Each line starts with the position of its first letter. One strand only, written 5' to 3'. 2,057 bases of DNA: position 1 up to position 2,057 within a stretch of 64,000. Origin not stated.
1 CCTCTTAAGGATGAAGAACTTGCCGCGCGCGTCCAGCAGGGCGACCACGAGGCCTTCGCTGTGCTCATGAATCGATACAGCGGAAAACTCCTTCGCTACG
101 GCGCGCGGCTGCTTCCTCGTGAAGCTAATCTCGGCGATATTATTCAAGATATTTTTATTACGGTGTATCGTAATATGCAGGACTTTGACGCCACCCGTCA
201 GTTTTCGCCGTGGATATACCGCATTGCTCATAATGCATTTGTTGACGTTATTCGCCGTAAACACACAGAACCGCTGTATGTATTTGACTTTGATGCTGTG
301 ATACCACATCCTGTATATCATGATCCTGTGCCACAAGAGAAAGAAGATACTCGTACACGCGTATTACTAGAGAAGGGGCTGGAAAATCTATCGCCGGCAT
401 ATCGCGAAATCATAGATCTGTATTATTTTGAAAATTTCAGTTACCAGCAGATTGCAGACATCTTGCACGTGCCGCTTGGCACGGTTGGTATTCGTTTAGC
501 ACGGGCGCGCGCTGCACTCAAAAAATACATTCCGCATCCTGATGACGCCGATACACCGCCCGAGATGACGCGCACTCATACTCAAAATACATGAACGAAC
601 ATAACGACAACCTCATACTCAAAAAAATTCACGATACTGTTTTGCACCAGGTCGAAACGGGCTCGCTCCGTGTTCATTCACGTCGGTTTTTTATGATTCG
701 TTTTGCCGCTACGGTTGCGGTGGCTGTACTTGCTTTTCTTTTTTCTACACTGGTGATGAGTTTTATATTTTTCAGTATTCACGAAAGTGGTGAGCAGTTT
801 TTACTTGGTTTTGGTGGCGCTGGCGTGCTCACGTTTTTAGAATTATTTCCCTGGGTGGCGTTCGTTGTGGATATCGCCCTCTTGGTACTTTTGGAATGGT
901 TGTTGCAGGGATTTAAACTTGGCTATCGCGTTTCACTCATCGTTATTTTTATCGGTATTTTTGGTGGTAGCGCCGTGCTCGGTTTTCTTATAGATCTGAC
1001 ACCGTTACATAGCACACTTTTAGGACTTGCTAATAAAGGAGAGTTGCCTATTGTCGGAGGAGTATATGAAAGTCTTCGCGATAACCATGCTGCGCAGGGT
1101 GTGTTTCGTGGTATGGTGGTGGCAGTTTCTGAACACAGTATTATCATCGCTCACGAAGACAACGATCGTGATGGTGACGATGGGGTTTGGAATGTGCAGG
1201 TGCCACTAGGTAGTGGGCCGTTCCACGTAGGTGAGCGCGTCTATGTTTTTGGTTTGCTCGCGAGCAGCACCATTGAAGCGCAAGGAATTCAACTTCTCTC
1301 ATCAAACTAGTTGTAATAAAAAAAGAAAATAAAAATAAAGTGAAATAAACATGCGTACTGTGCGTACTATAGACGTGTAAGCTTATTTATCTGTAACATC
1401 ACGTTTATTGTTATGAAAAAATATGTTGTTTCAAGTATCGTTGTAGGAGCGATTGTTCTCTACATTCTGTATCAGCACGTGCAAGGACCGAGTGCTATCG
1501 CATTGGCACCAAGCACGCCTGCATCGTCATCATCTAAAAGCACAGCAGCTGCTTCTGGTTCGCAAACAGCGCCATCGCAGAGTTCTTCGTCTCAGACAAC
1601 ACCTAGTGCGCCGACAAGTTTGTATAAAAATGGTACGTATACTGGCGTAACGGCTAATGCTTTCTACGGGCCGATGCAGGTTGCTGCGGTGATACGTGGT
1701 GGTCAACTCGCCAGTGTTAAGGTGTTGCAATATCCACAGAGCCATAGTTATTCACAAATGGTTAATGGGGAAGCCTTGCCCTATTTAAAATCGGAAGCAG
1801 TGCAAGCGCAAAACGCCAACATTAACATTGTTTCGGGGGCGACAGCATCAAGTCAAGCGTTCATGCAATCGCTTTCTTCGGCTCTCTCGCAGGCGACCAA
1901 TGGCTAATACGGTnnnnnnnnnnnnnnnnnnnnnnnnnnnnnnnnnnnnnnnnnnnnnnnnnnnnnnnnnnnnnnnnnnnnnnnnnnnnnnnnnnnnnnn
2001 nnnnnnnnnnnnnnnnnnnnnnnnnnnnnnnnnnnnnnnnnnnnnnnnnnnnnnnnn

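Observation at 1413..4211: Extracytoplasmic flavinylation/electron-transfer module: FMN-binding protein (SGAT site) plus ApbE plus membrane FNR-like reductase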

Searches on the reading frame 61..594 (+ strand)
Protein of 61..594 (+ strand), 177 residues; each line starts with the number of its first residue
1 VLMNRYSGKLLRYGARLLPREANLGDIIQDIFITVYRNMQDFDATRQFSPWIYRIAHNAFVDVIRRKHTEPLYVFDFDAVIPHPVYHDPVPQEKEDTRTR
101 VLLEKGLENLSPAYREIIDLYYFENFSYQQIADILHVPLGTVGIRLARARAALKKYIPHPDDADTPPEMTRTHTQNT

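Call 3: search_protein_families(library=pfam, proteins=[window:61-594:+], max_evalue=0.01)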
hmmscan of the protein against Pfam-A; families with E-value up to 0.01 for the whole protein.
window:61-594:+ (177 aa): 4 families
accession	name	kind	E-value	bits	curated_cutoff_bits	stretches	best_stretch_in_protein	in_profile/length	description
PF08281.18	Sigma70_r4_2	-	1.8e-15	56.7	25.7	1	102-153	3-54/54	Sigma-70, region 4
PF04542.20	Sigma70_r2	-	6.6e-15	55.1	24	1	2-67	1-68/71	Sigma-70 region 2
PF04545.22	Sigma70_r4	-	4.9e-11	42.4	24.1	1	107-155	2-50/50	Sigma-70, region 4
PF07638.17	Sigma70_ECF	-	0.0023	18.3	21.1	1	105-155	128-181/185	ECF sigma factor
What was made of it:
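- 1..594 (+): ECF-type sigma-70 factor gene, cut by about 3 codons at the window's 5' end. Probable regulator of the module; not part of the conserved core. Pfam Sigma70_r2 and Sigma70_r4_2 (call 3).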

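Call 4: search_protein_families(library=ncbifam, proteins=[window:61-594:+], max_evalue=0.01)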
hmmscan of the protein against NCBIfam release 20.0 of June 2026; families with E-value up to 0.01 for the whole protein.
window:61-594:+ (177 aa): 96 families (the best 25 are shown)
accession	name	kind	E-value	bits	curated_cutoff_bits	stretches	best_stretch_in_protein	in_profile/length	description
TIGR02937.1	sigma70-ECF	superfamily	7.2e-28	97.3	42.9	1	2-156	6-164/165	sigma-70 family RNA polymerase sigma factor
NF007223.0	PRK09641.1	equivalog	1.7e-25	89.9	209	1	3-157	24-184/187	RNA polymerase sigma factor SigW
NF006930.0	PRK09415.1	subfamily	1.5e-23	83.5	198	1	2-157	21-175/179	RNA polymerase factor sigma C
TIGR02948.1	SigW_bacill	equivalog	1.6e-23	83.8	243.1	1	3-157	24-184/187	RNA polymerase sigma factor SigW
NF009171.0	PRK12518.1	equivalog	1.9e-23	83.3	208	1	18-157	47-184/191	RNA polymerase sigma factor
TIGR02950.1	SigM_subfam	subfamily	1.1e-22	80.6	147.95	1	2-156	5-157/159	RNA polymerase sigma factor, SigM family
TIGR02985.1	Sig70_bacteroi1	subfamily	8.1e-22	78.2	126.4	1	2-156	6-161/162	RNA polymerase sigma-70 factor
NF007229.0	PRK09647.1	equivalog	3.3e-21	75.6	265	1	4-163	51-208/220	RNA polymerase sigma factor SigE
NF009174.0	PRK12522.1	equivalog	9.6e-21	74.5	217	1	2-157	8-167/175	RNA polymerase sigma factor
TIGR02989.1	Sig-70_gvs1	subfamily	1.2e-20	74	124.55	1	2-155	6-156/158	RNA polymerase sigma-70 factor, Rhodopirellula/Verrucomicrobium family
NF004113.0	PRK05602.1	equivalog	1.4e-20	73.8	208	1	2-158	50-202/211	RNA polymerase sigma factor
NF010500.0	PRK13919.1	subfamily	4.4e-20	72.6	226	1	2-155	28-181/186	putative RNA polymerase sigma E protein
NF007222.0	PRK09640.1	equivalog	4.5e-20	72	194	1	2-156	31-181/188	RNA polymerase sigma factor SigX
NF009166.1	PRK12513.1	equivalog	4.7e-20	72.1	206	1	2-155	27-184/193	RNA polymerase sigma factor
NF009168.0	PRK12515.1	subfamily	6.9e-20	71.3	236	1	2-155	27-177/189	RNA polymerase sigma factor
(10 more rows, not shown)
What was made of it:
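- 1..594 (+): NCBIfam sigma70-ECF E=7e-28, with SigW models as the best specific hits but below their cut-offs (call 4).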

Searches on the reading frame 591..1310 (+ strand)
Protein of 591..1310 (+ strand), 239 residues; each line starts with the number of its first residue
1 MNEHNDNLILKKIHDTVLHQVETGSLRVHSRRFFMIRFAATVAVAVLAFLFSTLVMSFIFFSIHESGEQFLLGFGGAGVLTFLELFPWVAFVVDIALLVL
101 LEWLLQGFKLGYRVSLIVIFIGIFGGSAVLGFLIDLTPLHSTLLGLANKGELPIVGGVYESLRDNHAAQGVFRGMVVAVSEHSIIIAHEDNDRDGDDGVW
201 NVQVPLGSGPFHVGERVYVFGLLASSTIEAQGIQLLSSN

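Call 3: search_protein_families(library=pfam, proteins=[window:591-1310:+], max_evalue=0.01)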
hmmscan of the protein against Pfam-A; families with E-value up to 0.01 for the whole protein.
window:591-1310:+ (239 aa): 0 families

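Call 4: search_protein_families(library=ncbifam, proteins=[window:591-1310:+], max_evalue=0.01)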
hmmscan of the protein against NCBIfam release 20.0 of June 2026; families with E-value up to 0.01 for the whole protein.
window:591-1310:+ (239 aa): 0 families
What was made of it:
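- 591..1310 (+): 239-aa multi-pass membrane protein whose start overlaps the sigma gene's stop. Putative anti-sigma factor (inference). It has no Pfam or NCBIfam family (calls 3, 4).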

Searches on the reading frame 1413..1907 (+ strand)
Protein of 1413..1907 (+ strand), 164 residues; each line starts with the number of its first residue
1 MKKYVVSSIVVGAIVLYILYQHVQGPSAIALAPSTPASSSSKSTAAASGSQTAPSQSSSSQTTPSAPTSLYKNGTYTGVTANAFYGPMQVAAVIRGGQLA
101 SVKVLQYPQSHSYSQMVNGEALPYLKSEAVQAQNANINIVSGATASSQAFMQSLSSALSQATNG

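Call 3: search_protein_families(library=pfam, proteins=[window:1413-1907:+], max_evalue=0.01)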
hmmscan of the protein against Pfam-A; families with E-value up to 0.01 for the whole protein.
window:1413-1907:+ (164 aa): 1 family
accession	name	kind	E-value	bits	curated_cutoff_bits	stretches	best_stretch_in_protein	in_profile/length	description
PF04205.19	FMN_bind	-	5e-07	30.7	22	1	85-158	3-76/77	FMN-binding domain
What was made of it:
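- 1413..1907 (+): NqrC/RnfG-like subunit. N-terminal anchor (residues 4-20), then a Ser/Thr/Ala/Pro-rich linker (about residues 26-70), then an FMN_bind domain (residues 75-161). Flavinylation motif S141-G-A-T144; Thr144 codon at 1842-1844. PF04205 E=5e-7 (call 3).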

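Call 4: search_protein_families(library=ncbifam, proteins=[window:1413-1907:+], max_evalue=0.01)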
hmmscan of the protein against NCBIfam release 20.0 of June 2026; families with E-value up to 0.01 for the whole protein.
window:1413-1907:+ (164 aa): 3 families
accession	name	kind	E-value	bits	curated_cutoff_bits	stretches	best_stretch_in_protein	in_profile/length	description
NF041941.1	lipo_FMN_PplA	exception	0.0014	17.9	325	1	120-152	122-278/302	extracellular electron transfer flavoprotein PplA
TIGR01947.1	rnfG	subfamily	0.0029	17.7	102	0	110-160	132-184/187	RnfABCDGE type electron transport complex subunit G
TIGR03593.1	yidC_nterm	equivalog_domain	0.0048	16.5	58.25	1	13-115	11-111/363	membrane protein insertase YidC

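Call 51: search_solved_structures(query=window:1413-1904:+, max_evalue=1, show_alignments=2)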
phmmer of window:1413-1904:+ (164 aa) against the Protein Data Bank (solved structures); distinct sequences matched with E-value up to 1: 4.
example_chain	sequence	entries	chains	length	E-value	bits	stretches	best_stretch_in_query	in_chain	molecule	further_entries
8p2a_A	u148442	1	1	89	3.7e-11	46.4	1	75-161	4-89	FMN-binding domain-containing protein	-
8p2b_A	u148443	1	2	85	4.3e-05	26.8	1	79-161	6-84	Clostridiaceae bacterium FMN4 domain 1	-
8iuf_E5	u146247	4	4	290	0.11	15.8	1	87-155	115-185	NDUEG5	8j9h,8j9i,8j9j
3o6u_A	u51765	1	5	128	0.17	15.1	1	119-162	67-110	uncharacterized protein CPE2226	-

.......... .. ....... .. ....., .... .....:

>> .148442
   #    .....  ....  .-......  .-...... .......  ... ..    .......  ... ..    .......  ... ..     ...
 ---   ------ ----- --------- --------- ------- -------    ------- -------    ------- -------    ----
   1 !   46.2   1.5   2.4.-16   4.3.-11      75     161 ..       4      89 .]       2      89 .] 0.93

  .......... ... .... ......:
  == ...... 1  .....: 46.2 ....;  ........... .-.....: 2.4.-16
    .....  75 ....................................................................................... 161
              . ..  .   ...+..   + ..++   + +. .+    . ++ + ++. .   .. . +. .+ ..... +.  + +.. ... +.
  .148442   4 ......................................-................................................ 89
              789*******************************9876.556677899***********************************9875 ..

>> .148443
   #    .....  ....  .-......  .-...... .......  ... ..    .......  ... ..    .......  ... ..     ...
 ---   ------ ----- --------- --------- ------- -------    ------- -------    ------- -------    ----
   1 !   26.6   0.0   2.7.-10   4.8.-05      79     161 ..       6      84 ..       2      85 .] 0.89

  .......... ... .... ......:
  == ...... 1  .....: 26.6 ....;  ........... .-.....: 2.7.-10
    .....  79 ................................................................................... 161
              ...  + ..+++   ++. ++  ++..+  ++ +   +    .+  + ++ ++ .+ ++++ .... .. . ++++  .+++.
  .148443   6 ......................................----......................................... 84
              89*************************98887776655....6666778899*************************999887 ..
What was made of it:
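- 1413..1907 (+): Residues 75-161 align with the crystallised FMN-binding domain 8p2a (E=4e-11), motif on motif (call 51).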
